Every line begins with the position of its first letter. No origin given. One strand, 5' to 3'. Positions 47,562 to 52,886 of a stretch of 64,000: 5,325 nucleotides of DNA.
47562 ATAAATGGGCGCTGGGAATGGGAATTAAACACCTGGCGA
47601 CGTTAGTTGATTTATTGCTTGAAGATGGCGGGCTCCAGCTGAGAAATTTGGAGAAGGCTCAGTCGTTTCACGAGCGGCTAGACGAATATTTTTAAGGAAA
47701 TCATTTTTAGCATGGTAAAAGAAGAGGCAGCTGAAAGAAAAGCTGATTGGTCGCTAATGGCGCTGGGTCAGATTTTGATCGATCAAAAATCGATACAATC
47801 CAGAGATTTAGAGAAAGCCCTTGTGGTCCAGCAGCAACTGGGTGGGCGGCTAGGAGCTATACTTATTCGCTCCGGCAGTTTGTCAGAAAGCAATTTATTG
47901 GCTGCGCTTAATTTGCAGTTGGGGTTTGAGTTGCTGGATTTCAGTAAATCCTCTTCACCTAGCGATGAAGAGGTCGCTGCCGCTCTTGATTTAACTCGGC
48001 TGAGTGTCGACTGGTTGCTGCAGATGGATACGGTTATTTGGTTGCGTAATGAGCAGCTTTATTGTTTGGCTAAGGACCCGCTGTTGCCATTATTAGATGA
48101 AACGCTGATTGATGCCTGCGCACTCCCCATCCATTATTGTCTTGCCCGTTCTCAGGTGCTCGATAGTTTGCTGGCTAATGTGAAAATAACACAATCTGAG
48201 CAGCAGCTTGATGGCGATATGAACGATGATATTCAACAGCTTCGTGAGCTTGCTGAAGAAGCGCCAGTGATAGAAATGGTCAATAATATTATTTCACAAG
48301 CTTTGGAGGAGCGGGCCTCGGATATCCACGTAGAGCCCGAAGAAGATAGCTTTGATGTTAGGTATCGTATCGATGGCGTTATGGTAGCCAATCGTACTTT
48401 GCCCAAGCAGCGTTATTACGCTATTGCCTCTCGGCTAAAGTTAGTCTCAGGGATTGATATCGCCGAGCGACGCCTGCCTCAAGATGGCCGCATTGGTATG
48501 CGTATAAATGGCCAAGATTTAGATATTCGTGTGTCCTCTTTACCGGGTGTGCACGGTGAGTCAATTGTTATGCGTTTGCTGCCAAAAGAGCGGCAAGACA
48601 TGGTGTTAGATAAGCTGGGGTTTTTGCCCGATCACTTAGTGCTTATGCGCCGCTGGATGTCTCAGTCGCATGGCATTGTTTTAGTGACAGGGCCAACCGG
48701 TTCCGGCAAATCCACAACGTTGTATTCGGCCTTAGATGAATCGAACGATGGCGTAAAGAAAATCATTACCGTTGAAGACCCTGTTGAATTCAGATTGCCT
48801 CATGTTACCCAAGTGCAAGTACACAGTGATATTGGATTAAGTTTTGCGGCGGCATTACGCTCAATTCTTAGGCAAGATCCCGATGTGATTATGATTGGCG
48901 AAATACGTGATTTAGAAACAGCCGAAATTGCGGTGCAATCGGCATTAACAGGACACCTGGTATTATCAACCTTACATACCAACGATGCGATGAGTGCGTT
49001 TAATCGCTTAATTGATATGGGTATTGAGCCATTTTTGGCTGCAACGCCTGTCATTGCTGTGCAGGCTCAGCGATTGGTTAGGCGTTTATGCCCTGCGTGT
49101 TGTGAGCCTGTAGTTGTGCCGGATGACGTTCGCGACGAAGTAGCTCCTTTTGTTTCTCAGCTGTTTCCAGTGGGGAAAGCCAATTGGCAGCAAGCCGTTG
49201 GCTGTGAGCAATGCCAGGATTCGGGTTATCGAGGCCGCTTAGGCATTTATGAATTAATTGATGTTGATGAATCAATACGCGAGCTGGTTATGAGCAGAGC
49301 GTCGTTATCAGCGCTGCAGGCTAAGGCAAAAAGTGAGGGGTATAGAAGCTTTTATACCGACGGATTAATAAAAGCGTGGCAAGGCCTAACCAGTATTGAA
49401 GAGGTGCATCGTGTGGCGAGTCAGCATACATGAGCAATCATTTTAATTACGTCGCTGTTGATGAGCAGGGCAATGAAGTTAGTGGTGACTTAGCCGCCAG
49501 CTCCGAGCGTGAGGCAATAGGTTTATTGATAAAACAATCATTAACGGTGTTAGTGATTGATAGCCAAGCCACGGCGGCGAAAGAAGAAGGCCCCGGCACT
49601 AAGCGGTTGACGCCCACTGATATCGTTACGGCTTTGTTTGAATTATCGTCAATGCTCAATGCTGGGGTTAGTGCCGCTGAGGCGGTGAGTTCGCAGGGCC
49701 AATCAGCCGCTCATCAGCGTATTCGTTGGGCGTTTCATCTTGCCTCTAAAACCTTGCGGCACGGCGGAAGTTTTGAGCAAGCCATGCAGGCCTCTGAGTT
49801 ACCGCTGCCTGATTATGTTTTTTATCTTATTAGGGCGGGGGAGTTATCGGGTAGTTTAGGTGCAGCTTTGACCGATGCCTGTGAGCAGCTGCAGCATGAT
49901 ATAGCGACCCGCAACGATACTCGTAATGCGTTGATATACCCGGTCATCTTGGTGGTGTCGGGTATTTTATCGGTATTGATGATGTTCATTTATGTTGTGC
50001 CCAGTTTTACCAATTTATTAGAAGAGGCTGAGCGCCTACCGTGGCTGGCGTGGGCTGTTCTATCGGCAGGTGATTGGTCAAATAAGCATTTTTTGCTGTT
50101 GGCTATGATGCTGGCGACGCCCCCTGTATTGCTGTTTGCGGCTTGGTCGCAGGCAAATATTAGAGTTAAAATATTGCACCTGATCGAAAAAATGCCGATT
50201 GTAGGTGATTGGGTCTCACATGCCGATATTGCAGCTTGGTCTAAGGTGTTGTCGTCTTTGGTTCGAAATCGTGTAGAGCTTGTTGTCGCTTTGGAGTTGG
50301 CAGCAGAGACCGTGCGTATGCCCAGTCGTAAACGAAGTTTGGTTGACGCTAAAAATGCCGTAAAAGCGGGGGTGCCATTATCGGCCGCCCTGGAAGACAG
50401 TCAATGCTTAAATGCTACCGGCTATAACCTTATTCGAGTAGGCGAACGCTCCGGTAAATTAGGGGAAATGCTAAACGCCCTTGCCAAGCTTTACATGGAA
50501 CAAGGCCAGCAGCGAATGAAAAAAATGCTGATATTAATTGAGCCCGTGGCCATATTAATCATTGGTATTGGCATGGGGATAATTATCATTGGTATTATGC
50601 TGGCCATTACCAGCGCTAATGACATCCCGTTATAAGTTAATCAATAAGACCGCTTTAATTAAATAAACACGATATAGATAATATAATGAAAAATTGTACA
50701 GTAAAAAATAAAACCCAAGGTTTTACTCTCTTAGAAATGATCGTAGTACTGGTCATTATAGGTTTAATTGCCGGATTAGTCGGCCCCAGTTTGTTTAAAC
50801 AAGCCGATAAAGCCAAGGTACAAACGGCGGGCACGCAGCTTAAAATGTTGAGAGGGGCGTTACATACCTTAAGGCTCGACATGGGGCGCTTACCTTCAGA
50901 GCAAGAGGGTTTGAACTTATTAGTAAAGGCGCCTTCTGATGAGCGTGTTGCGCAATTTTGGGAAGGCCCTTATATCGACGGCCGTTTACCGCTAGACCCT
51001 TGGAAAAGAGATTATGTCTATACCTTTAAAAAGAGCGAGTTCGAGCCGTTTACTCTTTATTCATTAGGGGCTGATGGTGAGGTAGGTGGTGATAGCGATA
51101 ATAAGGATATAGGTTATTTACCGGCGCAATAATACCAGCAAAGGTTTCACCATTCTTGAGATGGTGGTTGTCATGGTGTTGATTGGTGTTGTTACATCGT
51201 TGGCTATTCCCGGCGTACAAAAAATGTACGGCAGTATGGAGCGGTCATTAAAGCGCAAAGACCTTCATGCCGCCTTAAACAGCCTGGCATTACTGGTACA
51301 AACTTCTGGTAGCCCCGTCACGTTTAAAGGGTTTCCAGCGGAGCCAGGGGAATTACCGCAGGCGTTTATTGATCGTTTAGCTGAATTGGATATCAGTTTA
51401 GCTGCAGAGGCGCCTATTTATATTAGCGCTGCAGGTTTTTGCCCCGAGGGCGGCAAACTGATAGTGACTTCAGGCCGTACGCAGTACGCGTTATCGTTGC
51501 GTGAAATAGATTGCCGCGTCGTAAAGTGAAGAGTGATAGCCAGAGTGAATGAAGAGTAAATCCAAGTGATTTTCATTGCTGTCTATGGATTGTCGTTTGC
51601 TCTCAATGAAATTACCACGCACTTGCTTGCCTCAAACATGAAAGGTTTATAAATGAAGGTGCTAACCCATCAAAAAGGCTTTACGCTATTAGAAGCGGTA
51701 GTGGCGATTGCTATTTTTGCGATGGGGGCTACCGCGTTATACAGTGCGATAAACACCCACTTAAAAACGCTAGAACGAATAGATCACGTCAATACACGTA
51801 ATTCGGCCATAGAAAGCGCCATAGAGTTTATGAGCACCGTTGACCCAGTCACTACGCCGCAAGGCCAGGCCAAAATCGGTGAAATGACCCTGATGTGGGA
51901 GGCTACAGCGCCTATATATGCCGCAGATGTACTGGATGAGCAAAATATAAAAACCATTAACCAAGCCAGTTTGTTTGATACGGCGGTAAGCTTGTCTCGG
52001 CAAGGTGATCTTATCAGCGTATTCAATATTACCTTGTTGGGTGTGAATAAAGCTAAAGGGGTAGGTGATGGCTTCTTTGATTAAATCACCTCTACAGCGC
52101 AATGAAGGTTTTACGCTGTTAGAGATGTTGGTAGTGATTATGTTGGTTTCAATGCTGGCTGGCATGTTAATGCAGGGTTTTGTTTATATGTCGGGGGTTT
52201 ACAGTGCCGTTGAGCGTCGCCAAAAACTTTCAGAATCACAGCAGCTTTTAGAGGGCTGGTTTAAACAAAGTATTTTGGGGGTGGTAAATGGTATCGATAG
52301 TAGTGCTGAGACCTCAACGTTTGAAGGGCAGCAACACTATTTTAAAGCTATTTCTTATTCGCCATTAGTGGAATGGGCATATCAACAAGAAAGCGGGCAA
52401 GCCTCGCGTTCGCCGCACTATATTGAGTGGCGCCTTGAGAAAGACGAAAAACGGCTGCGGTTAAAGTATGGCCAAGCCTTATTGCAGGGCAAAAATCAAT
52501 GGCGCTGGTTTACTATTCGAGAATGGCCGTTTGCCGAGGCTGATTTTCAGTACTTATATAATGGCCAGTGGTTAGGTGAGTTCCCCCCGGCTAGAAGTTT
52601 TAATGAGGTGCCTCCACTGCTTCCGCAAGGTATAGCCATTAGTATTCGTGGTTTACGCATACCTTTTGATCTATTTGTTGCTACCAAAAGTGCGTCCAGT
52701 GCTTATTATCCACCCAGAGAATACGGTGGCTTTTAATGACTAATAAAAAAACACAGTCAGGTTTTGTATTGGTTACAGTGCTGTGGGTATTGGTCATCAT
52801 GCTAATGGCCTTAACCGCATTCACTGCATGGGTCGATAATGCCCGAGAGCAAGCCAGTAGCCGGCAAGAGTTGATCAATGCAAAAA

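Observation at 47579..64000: Xps-order T2SS operon, a highly expressed secreted protein and DsbA/sulfotransferase/acyltransferase genes next to waaL: candidate cargo-dedicated surface-layer export and anchoring module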

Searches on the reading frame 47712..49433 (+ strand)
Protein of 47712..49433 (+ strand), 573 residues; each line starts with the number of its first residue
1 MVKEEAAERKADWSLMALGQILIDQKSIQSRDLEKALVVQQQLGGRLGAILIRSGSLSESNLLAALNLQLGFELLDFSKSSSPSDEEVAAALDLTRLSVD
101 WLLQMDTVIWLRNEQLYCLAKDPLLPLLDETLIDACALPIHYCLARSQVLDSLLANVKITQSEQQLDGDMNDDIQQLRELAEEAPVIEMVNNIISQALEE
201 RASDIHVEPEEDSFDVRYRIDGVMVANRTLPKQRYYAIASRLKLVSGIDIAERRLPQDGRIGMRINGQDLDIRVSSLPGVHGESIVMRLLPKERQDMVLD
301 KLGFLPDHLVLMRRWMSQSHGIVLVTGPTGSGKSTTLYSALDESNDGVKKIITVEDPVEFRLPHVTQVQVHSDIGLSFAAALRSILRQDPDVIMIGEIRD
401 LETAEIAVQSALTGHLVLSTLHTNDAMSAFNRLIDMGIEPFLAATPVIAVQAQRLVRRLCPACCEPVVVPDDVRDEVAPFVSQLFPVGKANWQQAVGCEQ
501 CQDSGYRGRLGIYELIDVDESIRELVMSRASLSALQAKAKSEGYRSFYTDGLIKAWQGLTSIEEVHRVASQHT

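Call 4: search_protein_families(library=pfam, proteins=[window:47712-49433:+], max_evalue=0.01)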
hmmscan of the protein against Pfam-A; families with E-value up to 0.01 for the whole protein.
window:47712-49433:+ (573 aa): 6 families
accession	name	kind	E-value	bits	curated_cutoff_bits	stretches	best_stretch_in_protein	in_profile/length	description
PF00437.27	T2SSE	-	7.8e-132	439.8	24.9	1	180-567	2-370/370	Type II/IV secretion system protein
PF13555.12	AAA_29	-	0.00053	20.1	27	1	314-337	16-39/61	P-loop containing region of AAA domain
PF13191.12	AAA_16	-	0.0007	20.6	32.6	1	311-360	15-63/167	AAA ATPase domain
PF25199.1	nSTAND_NTPase5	-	0.00071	19.8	34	1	314-367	35-89/145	Novel STAND NTPase 5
PF13401.12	AAA_22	-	0.00098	19.9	27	1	319-355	4-40/130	AAA domain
PF03215.21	Rad17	-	0.0092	16.4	23.8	0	317-372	42-94/186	Rad17 P-loop domain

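Call 6: search_protein_families(library=ncbifam, proteins=[window:47712-49433:+], max_evalue=0.01)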
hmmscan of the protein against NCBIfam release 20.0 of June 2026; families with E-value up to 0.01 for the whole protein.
window:47712-49433:+ (573 aa): 24 families
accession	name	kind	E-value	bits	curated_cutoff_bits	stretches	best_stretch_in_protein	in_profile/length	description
TIGR02533.1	type_II_gspE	equivalog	1e-164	548.8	630.25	1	154-568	77-485/486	type II secretion system ATPase GspE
TIGR02538.1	type_IV_pilB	equivalog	1.4e-153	512.5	675.65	1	18-570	2-563/564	type IV-A pilus assembly ATPase PilB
NF007755.0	PRK10436.1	equivalog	1.6e-128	429.3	617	1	162-571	59-461/465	type II secretion system protein GspE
NF053534.1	T4PilAsmATPsTfpB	equivalog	4.8e-126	421.5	850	1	179-569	190-582/584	type IV pilus assembly ATPase TfpB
NF041000.1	ATPase_ComGA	equivalog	7.3e-79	264.5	300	1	192-457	2-266/267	competence type IV pilus ATPase ComGA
TIGR01420.1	pilT_fam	subfamily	9e-54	183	319.1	1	190-436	2-242/343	PilT/PilU family type 4a pilus ATPase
TIGR02525.1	plasmid_TraJ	equivalog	1.2e-28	100.1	368.3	1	284-436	119-272/372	plasmid transfer ATPase TraJ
TIGR02524.1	dot_icm_DotB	equivalog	2.1e-23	83.1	463.3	1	244-435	66-258/358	Dot/Icm type IV secretion system ATPase DotB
NF058587.1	archaellum_moto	equivalog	4.1e-17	62.1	550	1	322-438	277-398/527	archaellum flagellar ATPase motor FlaI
TIGR03819.1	heli_sec_ATPase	hypoth_equivalog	1.3e-14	54.1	373.15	1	232-438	93-302/340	TadA family conjugal transfer-associated ATPase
TIGR02782.1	TrbB_P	equivalog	2.3e-14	53.4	304.55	1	318-435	134-254/303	P-type conjugative transfer ATPase TrbB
TIGR02788.1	VirB11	equivalog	3.7e-14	52.5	249.95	1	322-437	146-266/308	P-type DNA transfer ATPase VirB11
NF010469.0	PRK13894.1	subfamily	1.5e-13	50.8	508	1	318-434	147-265/320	conjugal transfer ATPase TrbB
NF053729.1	c-di-GMP_motif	domain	5.7e-12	45.2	38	1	18-69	2-53/53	cyclic di-GMP-binding domain-containing protein, MshE-related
NF053672.1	bindosome_BasE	exception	1.2e-11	44.1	1000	1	316-434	266-389/512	bindosome assembly system ATPase subunit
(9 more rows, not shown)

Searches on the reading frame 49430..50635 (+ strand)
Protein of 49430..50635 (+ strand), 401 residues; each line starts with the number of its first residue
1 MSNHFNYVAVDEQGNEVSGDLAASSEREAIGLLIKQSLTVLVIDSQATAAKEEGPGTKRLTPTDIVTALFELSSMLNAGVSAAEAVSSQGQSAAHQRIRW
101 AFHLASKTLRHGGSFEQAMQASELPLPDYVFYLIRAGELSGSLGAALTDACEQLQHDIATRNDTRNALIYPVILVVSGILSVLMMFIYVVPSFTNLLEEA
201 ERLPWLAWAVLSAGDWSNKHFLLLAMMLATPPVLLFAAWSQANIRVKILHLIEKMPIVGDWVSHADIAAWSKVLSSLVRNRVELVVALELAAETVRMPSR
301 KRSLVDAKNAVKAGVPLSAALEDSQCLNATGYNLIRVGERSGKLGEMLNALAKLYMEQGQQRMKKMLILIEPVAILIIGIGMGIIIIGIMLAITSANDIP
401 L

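Call 4: search_protein_families(library=pfam, proteins=[window:49430-50635:+], max_evalue=0.01)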
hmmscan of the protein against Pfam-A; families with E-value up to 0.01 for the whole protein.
window:49430-50635:+ (401 aa): 1 family
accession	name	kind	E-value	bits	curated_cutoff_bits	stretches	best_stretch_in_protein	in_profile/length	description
PF00482.28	T2SSF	-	3.9e-45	153.3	25.2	2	271-391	2-124/125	Type II secretion system (T2SS), protein F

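Call 6: search_protein_families(library=ncbifam, proteins=[window:49430-50635:+], max_evalue=0.01)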
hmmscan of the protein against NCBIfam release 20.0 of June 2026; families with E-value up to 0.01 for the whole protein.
window:49430-50635:+ (401 aa): 6 families
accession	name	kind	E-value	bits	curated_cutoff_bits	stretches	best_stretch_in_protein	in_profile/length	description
TIGR02120.1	GspF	equivalog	7.9e-62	209.8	424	1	5-397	1-398/401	type II secretion system inner membrane protein GspF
NF007861.0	PRK10573.1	equivalog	1.1e-47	163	401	1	5-394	7-392/401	protein transport protein HofC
NF052607.1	T4PiliAsmPilCThrm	equivalog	9.8e-40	136.9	700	1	4-393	3-397/406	type IV pilus assembly protein PilC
NF047826.1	T3SSXpsF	equivalog_domain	1.1e-38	133.2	650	1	4-393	3-397/405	type II secretion system protein XpsF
NF041012.2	T4P_ComGB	equivalog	3.7e-32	112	240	1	69-392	7-322/332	competence type IV pilus assembly protein ComGB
NF052606.1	T4PiliAsmPilCMyx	equivalog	5.2e-28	98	700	1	4-395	21-413/419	type IV pilus assembly protein PilC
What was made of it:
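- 49430..50635 (+): GspF inner-membrane platform protein. PF00482 at 3.9e-45; TIGR02120 at 7.9e-62 (calls 4, 6).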

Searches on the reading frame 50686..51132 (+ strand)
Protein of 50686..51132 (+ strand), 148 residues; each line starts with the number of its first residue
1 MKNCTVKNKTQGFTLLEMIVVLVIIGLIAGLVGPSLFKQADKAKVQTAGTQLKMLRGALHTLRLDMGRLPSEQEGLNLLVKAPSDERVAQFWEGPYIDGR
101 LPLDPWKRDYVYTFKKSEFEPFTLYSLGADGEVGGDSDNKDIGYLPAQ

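Call 4: search_protein_families(library=pfam, proteins=[window:50686-51132:+], max_evalue=0.01)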
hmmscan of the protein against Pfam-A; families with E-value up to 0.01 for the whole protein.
window:50686-51132:+ (148 aa): 2 families
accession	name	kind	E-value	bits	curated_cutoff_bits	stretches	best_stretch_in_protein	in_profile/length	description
PF08334.16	T2SSG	-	3e-31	108.1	21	1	36-143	2-106/108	Type II secretion system (T2SS), protein G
PF07963.17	N_methyl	-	4.6e-08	32.7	21.2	1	8-32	2-26/27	Prokaryotic N-terminal methylation motif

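Call 6: search_protein_families(library=ncbifam, proteins=[window:50686-51132:+], max_evalue=0.01)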
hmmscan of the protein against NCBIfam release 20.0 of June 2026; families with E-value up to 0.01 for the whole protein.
window:50686-51132:+ (148 aa): 11 families
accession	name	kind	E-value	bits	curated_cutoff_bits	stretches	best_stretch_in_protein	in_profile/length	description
TIGR01710.1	typeII_sec_gspG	equivalog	2.8e-49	166.6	88.85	1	11-144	1-132/134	type II secretion system major pseudopilin GspG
TIGR01708.2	typeII_sec_gspH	equivalog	4.2e-09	36.6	80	1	11-52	2-43/169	type II secretion system minor pseudopilin GspH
NF040999.1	pilin_ComGC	equivalog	1.1e-08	35.2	75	1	11-73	2-64/84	competence type IV pilus major pilin ComGC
TIGR02532.1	IV_pilin_GFxxxE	domain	6.4e-07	28.9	16.3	1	11-32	2-23/24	prepilin-type N-terminal cleavage/methylation domain-containing protein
NF041775.1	typeIV_PilA_Myxo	equivalog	2.3e-06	27.7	400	1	6-58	6-58/214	type IV pilin protein PilA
NF041013.1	T4P_ComGE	equivalog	7.3e-06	26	49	1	9-61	2-55/83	competence type IV pilus minor pilin ComGE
NF041002.1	pilin_ComGF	equivalog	0.00015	22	80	1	11-49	2-39/139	competence type IV pilus minor pilin ComGF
NF007862.0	PRK10574.1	equivalog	0.00062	19.9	138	1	8-50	2-44/145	prepilin peptidase-dependent pilin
TIGR02596.1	TIGR02596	subfamily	0.0013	18.9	70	1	13-48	1-36/196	Verru_Chthon cassette protein D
NF007800.0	PRK10506.1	equivalog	0.0016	18.3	158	1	7-42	5-42/163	prepilin peptidase-dependent protein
NF040982.1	ComGD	equivalog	0.003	17.9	70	1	11-52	2-43/139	competence type IV pilus minor pilin ComGD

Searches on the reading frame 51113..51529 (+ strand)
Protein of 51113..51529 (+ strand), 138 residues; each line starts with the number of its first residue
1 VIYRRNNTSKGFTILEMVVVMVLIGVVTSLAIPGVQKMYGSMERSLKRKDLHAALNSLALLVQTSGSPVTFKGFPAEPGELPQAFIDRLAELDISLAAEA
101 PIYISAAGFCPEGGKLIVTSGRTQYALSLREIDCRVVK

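Call 4: search_protein_families(library=pfam, proteins=[window:51161-51529:+], max_evalue=0.01)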
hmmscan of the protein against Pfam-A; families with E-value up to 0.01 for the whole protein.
window:51161-51529:+ (122 aa): 0 families

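Call 6: search_protein_families(library=ncbifam, proteins=[window:51161-51529:+], max_evalue=0.01)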
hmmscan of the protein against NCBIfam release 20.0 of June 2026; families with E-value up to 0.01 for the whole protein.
window:51161-51529:+ (122 aa): 0 families

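Call 80: search_protein_families(library=pfam, proteins=[window:51113-51529:+], max_evalue=1)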
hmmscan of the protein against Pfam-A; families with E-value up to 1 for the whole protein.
window:51113-51529:+ (138 aa): 2 families
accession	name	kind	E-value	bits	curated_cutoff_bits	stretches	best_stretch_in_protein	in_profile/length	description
PF07963.17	N_methyl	-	1.1e-06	28.4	21.2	1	7-31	2-26/27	Prokaryotic N-terminal methylation motif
PF01956.21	EMC3_TMCO1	-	0.1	12.8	27.1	1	14-50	12-51/169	Integral membrane protein EMC3/TMCO1-like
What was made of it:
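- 51113..51529 (+): H-position minor pseudopilin. The first ATG is at 51161, but the prepilin motif KGFTILE is encoded upstream with no canonical start codon. N_methyl at 28.4 bits when read from 51113 (call 80).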

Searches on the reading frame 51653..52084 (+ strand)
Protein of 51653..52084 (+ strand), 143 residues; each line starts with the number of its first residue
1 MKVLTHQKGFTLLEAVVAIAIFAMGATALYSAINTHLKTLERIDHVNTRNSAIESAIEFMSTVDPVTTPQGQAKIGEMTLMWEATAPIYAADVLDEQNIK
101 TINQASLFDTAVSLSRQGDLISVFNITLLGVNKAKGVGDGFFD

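Call 4: search_protein_families(library=pfam, proteins=[window:51653-52084:+], max_evalue=0.01)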
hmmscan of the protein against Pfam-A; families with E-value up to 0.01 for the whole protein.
window:51653-52084:+ (143 aa): 1 family
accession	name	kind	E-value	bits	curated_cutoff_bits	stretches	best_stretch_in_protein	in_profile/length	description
PF07963.17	N_methyl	-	6.9e-09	35.4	21.2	1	6-30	3-27/27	Prokaryotic N-terminal methylation motif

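Call 6: search_protein_families(library=ncbifam, proteins=[window:51653-52084:+], max_evalue=0.01)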
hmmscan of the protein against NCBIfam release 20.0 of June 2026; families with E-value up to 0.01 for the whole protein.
window:51653-52084:+ (143 aa): 8 families
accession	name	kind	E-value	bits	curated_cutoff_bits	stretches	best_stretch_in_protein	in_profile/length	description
TIGR01707.1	gspI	equivalog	1.5e-06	28.7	44.35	1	9-46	1-38/101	type II secretion system minor pseudopilin GspI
TIGR02532.1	IV_pilin_GFxxxE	domain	4.2e-06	26.4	16.3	1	7-30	1-24/24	prepilin-type N-terminal cleavage/methylation domain-containing protein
NF041013.1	T4P_ComGE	equivalog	7e-06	26.1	49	1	7-51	3-47/83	competence type IV pilus minor pilin ComGE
TIGR01711.1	gspJ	equivalog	1e-05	25.4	64.85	1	8-60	1-53/192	type II secretion system minor pseudopilin GspJ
NF047828.1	T3SSXpsI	equivalog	0.00033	20.7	150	1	7-109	1-104/132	type II secretion system protein XpsI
NF041002.1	pilin_ComGF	equivalog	0.001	19.3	80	1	7-40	1-34/139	competence type IV pilus minor pilin ComGF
TIGR02523.1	type_IV_pilV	equivalog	0.0043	17.5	52.2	1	7-61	1-52/139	type IV pilus modification protein PilV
NF007862.0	PRK10574.1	equivalog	0.0086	16.2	138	0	5-33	2-30/145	prepilin peptidase-dependent pilin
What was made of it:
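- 51653..52084 (+): GspI-like minor pseudopilin. N_methyl at 6.9e-9; TIGR01707 at 1.5e-6, below its cutoff (calls 4, 6).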

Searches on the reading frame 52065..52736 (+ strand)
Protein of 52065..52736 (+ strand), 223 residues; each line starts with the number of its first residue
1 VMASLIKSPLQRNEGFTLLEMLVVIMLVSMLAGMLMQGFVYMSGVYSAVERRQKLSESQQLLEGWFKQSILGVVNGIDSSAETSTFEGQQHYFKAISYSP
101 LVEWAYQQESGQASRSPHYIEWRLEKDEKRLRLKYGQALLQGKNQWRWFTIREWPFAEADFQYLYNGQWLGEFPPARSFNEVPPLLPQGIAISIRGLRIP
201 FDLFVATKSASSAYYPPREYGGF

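Call 4: search_protein_families(library=pfam, proteins=[window:52065-52736:+], max_evalue=0.01)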
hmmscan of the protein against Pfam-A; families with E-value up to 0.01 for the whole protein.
window:52065-52736:+ (223 aa): 1 family
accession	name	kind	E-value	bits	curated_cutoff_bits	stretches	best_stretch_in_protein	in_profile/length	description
PF07963.17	N_methyl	-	2e-06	27.6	21.2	1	12-36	3-27/27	Prokaryotic N-terminal methylation motif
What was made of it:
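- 52065..52736 (+): GspJ-position minor pseudopilin. N_methyl at 2e-6 (call 4).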

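Call 6: search_protein_families(library=ncbifam, proteins=[window:52065-52736:+], max_evalue=0.01)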
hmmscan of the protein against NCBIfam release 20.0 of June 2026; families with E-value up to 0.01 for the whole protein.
window:52065-52736:+ (223 aa): 7 families
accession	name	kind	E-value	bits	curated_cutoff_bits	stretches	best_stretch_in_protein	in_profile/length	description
TIGR01708.2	typeII_sec_gspH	equivalog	1.8e-05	24.8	80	1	14-61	2-49/169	type II secretion system minor pseudopilin GspH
TIGR02532.1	IV_pilin_GFxxxE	domain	1.8e-05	24.4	16.3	1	15-35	3-23/24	prepilin-type N-terminal cleavage/methylation domain-containing protein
NF040982.1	ComGD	equivalog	8.9e-05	22.9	70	1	14-62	2-47/139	competence type IV pilus minor pilin ComGD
NF041013.1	T4P_ComGE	equivalog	0.00046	20.2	49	1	11-39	1-29/83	competence type IV pilus minor pilin ComGE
NF007800.0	PRK10506.1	equivalog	0.00053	19.8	158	1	10-40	5-35/163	prepilin peptidase-dependent protein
TIGR01710.1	typeII_sec_gspG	equivalog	0.00083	19.4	88.85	1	15-36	2-23/134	type II secretion system major pseudopilin GspG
NF040999.1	pilin_ComGC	equivalog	0.0018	18.4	75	1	14-31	2-19/84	competence type IV pilus major pilin ComGC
